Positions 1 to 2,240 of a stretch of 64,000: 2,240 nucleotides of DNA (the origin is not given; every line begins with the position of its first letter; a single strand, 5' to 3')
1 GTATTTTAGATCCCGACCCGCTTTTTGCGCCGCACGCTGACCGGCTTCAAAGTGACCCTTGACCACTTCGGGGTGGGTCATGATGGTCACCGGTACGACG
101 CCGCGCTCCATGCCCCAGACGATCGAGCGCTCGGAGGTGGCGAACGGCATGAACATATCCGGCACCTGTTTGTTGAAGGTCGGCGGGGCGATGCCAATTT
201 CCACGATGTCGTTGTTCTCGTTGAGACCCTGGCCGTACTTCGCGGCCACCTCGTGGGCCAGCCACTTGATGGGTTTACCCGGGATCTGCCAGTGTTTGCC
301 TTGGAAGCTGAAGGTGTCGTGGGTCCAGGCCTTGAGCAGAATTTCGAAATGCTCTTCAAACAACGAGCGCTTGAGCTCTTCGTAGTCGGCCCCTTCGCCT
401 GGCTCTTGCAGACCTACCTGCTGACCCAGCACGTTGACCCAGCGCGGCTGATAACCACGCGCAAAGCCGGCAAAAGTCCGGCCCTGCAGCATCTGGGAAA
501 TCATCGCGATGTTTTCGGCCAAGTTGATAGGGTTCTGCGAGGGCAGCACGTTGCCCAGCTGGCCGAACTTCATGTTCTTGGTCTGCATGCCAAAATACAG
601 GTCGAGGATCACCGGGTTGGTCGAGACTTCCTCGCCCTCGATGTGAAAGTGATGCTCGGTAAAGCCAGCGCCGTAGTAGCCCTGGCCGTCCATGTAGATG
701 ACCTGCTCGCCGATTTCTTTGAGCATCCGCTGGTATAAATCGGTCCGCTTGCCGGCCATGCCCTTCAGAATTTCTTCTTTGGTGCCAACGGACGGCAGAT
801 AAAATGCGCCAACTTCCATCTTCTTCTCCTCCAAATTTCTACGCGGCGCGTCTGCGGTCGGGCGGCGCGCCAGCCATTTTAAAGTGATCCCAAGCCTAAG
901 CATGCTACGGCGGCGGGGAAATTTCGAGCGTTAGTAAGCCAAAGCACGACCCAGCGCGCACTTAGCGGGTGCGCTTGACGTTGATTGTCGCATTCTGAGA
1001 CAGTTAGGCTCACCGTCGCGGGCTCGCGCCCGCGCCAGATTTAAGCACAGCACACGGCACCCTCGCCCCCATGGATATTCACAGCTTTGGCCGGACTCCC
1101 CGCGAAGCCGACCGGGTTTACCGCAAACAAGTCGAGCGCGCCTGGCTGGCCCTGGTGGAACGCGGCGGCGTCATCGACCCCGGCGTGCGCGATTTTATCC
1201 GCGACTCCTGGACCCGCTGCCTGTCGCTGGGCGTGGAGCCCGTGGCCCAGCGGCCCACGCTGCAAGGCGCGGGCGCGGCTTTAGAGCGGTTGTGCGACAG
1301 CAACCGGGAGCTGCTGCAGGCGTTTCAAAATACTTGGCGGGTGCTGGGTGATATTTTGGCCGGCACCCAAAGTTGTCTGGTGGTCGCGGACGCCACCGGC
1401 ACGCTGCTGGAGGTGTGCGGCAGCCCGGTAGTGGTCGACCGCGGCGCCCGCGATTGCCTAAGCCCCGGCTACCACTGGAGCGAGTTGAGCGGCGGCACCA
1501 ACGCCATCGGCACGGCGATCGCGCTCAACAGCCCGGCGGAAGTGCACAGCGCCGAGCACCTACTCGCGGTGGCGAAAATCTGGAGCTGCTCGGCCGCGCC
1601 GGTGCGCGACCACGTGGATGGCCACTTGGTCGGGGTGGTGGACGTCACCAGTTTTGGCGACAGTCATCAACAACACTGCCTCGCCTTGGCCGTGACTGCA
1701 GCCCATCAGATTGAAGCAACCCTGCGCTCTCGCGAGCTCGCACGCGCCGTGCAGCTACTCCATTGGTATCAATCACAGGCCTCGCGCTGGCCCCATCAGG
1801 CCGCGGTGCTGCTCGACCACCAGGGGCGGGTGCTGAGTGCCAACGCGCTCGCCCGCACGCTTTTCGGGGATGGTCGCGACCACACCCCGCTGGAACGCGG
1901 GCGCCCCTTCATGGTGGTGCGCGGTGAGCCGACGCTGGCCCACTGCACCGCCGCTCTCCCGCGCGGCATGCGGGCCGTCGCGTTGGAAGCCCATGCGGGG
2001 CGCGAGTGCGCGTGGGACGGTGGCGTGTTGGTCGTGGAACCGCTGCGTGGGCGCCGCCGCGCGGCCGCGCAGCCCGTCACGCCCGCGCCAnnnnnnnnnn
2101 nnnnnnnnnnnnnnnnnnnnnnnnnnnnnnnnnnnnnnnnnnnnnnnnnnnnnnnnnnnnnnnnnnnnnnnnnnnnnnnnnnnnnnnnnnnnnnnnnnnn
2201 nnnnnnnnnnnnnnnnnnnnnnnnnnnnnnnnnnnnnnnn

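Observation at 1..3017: AcoR-type enhancer-binding-protein regulator with degenerate GAFTGA and Walker B motifs, divergent from a luciferase-like monooxygenase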

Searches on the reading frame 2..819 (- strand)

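Call 5: search_protein_families(library=pfam, proteins=[window:2-819:-], max_evalue=0.01)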
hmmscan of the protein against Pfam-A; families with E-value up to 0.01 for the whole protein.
window:2-819:- (272 aa): 1 family
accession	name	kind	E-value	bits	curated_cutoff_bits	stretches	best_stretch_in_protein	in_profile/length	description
PF00296.26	Bac_luciferase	-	7.8e-15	55.5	27.9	1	31-187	20-158/314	Luciferase-like monooxygenase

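Call 6: search_protein_families(library=ncbifam, proteins=[window:2-819:-], max_evalue=0.01)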
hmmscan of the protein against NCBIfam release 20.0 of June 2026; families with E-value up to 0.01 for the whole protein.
window:2-819:- (272 aa): 12 families
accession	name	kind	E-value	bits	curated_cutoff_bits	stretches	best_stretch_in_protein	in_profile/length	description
TIGR04020.1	seco_metab_LLM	subfamily_domain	1.4e-08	34.3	244.45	1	37-126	22-110/341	MupA/Atu3671 family FMN-dependent luciferase-like monooxygenase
TIGR03560.1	F420_Rv1855c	subfamily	3.5e-08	33.5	231.4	1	36-181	15-155/227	TIGR03560 family F420-dependent LLM class oxidoreductase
TIGR04027.1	LLM_KPN_01858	hypoth_equivalog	1e-07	31.2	412.9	1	35-171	21-144/326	putative FMN-dependent luciferase-like monooxygenase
TIGR03619.1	F420_Rv2161c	subfamily_domain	1.8e-07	31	166.9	1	75-179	52-144/247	TIGR03619 family F420-dependent LLM class oxidoreductase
NF052255.1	luciferase_Beta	exception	2e-07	30.4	500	1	31-122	19-110/325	luciferase subunit beta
NF052254.1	luciferase_Alph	exception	7.4e-07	28.7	600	1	52-135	40-121/354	luciferase subunit alpha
TIGR03858.1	LLM_2I7G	subfamily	4.8e-05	22.5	462.25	1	27-177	19-154/337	Atu2307/SP_0267 family LLM class monooxygenase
TIGR03571.1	lucif_BA3436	subfamily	0.00011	21.5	303.9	1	70-134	70-134/304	TIGR03571 family LLM class oxidoreductase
TIGR04036.1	LLM_CE1758_fam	subfamily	0.00097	18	479.1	1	54-175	48-154/355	CE1758 family FMN-dependent luciferase-like monooxygenase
TIGR03558.1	oxido_grp_1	subfamily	0.0011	18.2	166.95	1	44-122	30-108/325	MsnO8 family LLM class oxidoreductase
TIGR04021.1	LLM_DMSO2_sfnG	equivalog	0.0069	15.8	382.95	1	80-185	74-169/350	dimethylsulfone monooxygenase SfnG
NF007802.0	PRK10508.1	equivalog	0.0093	15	540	0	46-121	39-112/335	luciferase-like monooxygenase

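Call 14: search_solved_structures(query=window:2-819:-, max_evalue=0.001)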
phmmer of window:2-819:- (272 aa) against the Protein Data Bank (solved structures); distinct sequences matched with E-value up to 0.001: 8.
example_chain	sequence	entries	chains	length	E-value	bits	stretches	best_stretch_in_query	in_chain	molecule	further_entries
4uwm_A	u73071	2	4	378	1.8e-15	60.3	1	45-269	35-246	3,6-DIKETOCAMPHANE 1,6 MONOOXYGENASE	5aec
8k74_A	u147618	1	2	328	2.7e-10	43.3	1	36-182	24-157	Alkanal monooxygenase alpha chain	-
8cbb_A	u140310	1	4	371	7.9e-10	41.7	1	44-184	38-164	Alkanal monooxygenase alpha chain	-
6ket_A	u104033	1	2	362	1.5e-07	34.3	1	42-134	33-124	PuwE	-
1brl_A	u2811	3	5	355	2.6e-05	26.9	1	43-135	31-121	BACTERIAL LUCIFERASE | Alkanal monooxygenase alpha chain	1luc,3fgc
1brl_B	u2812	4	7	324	3e-05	26.7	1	30-120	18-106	BACTERIAL LUCIFERASE | BETA2 LUCIFERASE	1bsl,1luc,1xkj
3fgc_B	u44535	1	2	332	3.2e-05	26.7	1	30-120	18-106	Alkanal monooxygenase beta chain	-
7bip_A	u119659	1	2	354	0.00019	24.1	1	43-128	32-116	Luciferase-like monooxygenase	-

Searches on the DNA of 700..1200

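Call 63: search_rna_families(source=window, start=700, end=1200, threshold=evalue, max_evalue=1)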
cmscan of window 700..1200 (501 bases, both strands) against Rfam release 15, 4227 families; matches with E-value up to 1: 0.
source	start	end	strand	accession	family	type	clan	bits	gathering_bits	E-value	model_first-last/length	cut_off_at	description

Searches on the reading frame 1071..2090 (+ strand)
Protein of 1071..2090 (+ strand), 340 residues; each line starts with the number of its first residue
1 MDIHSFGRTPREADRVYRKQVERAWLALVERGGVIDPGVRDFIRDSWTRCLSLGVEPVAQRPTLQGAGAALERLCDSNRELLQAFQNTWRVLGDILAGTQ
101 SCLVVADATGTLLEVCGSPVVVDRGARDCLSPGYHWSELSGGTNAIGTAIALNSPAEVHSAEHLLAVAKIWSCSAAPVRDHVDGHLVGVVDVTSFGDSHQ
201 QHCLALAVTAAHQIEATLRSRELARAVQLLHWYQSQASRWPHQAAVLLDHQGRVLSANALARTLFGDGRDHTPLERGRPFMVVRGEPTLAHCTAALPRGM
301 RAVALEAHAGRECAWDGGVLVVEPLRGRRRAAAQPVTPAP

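Call 59: search_solved_structures(query=window:1071-2090:+, max_evalue=1, show_alignments=1)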
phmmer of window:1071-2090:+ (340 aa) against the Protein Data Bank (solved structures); distinct sequences matched with E-value up to 1: 1.
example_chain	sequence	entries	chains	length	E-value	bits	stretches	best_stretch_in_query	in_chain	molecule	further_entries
4lrx_C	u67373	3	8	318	0.0049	19.3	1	38-261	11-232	PTS-dependent dihydroxyacetone kinase operon regulatory protein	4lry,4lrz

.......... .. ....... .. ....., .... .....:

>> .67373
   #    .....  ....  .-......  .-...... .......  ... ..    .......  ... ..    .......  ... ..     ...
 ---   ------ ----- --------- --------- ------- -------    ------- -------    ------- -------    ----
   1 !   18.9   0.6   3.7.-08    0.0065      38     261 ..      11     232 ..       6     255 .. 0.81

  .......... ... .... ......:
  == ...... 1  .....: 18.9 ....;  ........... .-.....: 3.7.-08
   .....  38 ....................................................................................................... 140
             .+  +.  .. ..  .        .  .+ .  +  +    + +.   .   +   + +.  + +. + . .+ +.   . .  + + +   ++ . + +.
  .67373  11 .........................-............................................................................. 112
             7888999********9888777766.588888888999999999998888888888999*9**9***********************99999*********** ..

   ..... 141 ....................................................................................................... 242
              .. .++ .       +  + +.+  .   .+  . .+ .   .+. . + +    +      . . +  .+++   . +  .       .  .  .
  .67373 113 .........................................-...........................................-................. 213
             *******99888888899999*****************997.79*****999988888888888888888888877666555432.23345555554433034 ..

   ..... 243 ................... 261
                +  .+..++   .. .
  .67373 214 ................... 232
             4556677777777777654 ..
